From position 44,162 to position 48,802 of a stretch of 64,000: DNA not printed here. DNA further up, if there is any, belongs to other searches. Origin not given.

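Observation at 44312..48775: GH2 enzyme that appears to have captured a CBM9-like module; a 40-codon relic of a deleted family-A gene sits right after its stop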

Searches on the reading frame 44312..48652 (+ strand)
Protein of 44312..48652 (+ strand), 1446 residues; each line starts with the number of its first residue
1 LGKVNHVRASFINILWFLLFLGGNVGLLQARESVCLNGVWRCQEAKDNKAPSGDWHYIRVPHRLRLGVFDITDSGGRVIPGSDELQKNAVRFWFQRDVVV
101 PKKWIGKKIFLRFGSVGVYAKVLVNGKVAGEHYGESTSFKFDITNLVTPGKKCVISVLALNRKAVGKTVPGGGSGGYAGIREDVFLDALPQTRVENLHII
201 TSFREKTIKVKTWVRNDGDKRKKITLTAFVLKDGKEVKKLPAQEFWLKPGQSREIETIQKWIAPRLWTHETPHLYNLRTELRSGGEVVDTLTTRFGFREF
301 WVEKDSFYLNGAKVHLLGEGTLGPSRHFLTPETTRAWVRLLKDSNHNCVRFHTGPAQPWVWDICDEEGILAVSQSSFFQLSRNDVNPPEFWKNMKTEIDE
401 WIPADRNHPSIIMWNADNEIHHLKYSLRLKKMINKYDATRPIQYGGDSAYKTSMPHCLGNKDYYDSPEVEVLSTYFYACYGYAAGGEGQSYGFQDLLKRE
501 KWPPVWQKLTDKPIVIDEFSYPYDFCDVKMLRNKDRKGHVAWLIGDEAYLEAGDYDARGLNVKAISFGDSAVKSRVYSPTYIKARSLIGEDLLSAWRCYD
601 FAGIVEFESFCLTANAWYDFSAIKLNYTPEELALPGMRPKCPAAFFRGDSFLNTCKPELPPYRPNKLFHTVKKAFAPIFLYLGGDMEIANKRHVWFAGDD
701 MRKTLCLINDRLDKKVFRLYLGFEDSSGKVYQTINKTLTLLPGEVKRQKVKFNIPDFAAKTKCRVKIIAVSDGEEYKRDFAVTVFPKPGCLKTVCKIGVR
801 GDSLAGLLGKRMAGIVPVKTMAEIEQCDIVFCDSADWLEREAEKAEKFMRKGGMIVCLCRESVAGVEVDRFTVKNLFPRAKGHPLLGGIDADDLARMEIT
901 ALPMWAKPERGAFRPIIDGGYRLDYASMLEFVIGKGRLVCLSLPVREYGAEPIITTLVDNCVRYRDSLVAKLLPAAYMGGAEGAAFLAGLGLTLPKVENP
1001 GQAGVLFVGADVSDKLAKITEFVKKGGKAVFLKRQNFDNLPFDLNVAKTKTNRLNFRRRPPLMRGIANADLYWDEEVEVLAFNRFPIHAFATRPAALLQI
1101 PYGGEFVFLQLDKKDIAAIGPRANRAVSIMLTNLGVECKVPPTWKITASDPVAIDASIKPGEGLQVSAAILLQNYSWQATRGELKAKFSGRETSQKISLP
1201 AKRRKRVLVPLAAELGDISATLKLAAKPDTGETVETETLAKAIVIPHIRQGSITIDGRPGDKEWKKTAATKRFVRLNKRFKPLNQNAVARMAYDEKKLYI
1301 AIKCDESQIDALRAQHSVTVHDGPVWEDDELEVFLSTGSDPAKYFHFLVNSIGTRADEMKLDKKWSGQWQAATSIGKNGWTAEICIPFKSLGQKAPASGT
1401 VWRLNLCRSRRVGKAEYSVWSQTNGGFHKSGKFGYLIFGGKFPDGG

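Call 8: search_protein_families(library=pfam, proteins=[window:44312-48652:+], max_evalue=0.01)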
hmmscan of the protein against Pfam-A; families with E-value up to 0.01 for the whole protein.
window:44312-48652:+ (1446 aa): 5 families
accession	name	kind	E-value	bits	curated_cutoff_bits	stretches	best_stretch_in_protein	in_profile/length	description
PF02836.23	Glyco_hydro_2_C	-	2.8e-16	60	21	1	330-519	34-210/302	Glycosyl hydrolases family 2, TIM barrel domain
PF00703.27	Glyco_hydro_2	-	3.8e-15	57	23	1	192-298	1-109/109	Glycosyl hydrolases family 2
PF02837.24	Glyco_hydro_2_N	-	1.8e-13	51.2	28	1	36-161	4-135/169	Glycosyl hydrolases family 2, sugar binding domain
PF06452.16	CBM9_1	-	5.6e-10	39.9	23.4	1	1255-1405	1-147/185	Carbohydrate family 9 binding domain-like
PF22666.2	Glyco_hydro_2_N2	-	1.6e-05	25.5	27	1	90-155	48-113/167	Glycosyl hydrolase 2 galactose-binding domain-like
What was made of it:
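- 44411..47722 (+): GH2 body, aa 34-1137: GH2_N, GH2 Ig-like domain, TIM barrel, and a long C-terminal region shared with other large GH2 proteins. Pfam (call 8).
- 48020..48631 (+): Complete CBM9-fold module, aa 1237-1440. Pfam CBM9_1 (call 8).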

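Call 12: find_encoding_contigs(protein=window:44312-48652:+, flank=10000, max_places=6)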
Protein window:44312-48652:+ (1446 aa): 1 contig read that carries it; 1 place shown.
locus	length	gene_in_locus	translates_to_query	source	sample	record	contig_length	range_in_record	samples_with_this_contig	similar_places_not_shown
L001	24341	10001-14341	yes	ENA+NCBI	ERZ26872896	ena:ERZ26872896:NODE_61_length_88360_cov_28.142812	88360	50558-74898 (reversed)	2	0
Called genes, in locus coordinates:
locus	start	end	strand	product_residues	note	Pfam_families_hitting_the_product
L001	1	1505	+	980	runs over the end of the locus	-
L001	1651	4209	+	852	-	-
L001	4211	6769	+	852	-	-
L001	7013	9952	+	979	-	PF06452:CBM9_1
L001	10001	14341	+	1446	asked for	PF02837:Glyco_hydro_2_N, PF22666:Glyco_hydro_2_N2 (faint), PF00703:Glyco_hydro_2, PF02836:Glyco_hydro_2_C, PF06452:CBM9_1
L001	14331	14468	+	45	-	-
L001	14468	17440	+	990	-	PF06452:CBM9_1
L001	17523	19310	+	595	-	PF06452:CBM9_1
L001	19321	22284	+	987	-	PF06452:CBM9_1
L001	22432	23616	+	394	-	-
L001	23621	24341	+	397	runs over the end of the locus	-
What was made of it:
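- The source is a short-read metagenome-assembled genome (call 12).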

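Call 13: find_homologous_proteins(query=window:44312-48652:+, max_evalue=1e-10)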
Query window:44312-48652:+ (1446 aa): 449 proteins with E <= 1e-10 among 8000 candidates; the best 120 are listed.
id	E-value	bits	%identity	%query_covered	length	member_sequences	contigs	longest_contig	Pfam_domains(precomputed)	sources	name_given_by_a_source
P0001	0.0e+0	3412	100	100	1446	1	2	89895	PF02837.25,PF06452.17,PF02836.24,PF00703.28,PF22666.3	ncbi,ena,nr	ncbi:MAG: hypothetical protein K8S55_08240 [Phycisphaerae bacterium]|nr:hypothetical protein [Phycis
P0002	0.0e+0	1222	54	65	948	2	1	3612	PF02836.24,PF00703.28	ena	-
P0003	4.9e-74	268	34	29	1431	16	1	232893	PF02837.25,PF00754.32,PF22633.4,PF02836.24,PF00703.28,PF22666.3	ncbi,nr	ncbi:discoidin domain-containing protein [bacterium]|nr:discoidin domain-containing protein [bacteri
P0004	3.1e-73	265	33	30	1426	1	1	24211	PF02837.25,PF00754.32,PF22633.4,PF02836.24,PF00703.28,PF22666.3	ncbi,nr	ncbi:discoidin domain-containing protein [bacterium]|nr:discoidin domain-containing protein [bacteri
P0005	1.4e-70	256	33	30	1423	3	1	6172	PF02837.25,PF00754.32,PF22633.4,PF02836.24,PF00703.28,PF22666.3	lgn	-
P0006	2.8e-67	245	33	29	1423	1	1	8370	PF02837.25,PF00754.32,PF22633.4,PF02836.24,PF00703.28,PF22666.3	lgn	-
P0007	1.5e-66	243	31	29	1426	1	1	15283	PF02837.25,PF00754.32,PF02836.24,PF00703.28,PF22666.3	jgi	-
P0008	3.1e-66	242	25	72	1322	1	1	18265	PF02837.25,PF02836.24,PF00703.28,PF22666.3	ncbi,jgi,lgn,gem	-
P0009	3.4e-63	232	30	30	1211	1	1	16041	PF02837.25,PF02836.24,PF00703.28,PF22666.3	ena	-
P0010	6.3e-63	231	25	76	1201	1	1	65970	PF02837.25,PF02836.24,PF00703.28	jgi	jgi:beta-galactosidase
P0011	7.4e-58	214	32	29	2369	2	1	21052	PF02837.25,PF02494.23,PF13750.13,PF16403.12,PF02836.24,PF00703.28,PF16841.12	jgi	jgi:hypothetical protein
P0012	1.8e-57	213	31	29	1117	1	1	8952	PF02837.25,PF02836.24,PF00703.28,PF22666.3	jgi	jgi:hypothetical protein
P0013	3.7e-57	212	30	32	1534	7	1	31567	PF02837.25,PF13364.13,PF02836.24,PF00703.28,PF22666.3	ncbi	ncbi:MAG: sugar-binding domain-containing protein [Armatimonadia bacterium]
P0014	2.9e-56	209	25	72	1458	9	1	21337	PF02837.25,PF13364.13,PF02836.24,PF00703.28,PF16841.12,PF22666.3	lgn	-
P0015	5.9e-56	208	32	30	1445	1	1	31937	PF02837.25,PF02836.24,PF00703.28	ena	-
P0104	3.2e-34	136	23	78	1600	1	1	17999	PF02836.24,PF00703.28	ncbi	-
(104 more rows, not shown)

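Call 15: find_encoding_contigs(protein=P0002, flank=10000)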
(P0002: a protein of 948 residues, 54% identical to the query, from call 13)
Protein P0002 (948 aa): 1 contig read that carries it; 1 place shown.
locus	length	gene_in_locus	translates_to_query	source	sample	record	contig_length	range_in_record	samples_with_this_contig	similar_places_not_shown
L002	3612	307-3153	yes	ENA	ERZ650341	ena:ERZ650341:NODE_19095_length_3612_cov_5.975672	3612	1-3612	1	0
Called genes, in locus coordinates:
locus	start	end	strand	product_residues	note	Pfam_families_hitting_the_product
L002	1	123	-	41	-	?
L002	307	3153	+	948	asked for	PF00703:Glyco_hydro_2, PF02836:Glyco_hydro_2_C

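Call 32: find_related_loci(query=A1, collection=genome_contigs, flank=10000)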
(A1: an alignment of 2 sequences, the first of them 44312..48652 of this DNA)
Query A1 (1446 aa) in genome_contigs; peptide patterns used: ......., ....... (x = any residue, [..] = any of these).
79 stretches matched a pattern, but none encodes a relative of the query by tblastn (E <= 1e-3).

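Call 43: find_related_loci(query=A1, collection=metagenome_contigs, flank=10000)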
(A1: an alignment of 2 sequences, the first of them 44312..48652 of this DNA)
Query A1 (1446 aa) in metagenome_contigs; peptide patterns used: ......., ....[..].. (x = any residue, [..] = any of these).
161 stretches matched a pattern, but none encodes a relative of the query by tblastn (E <= 1e-3).
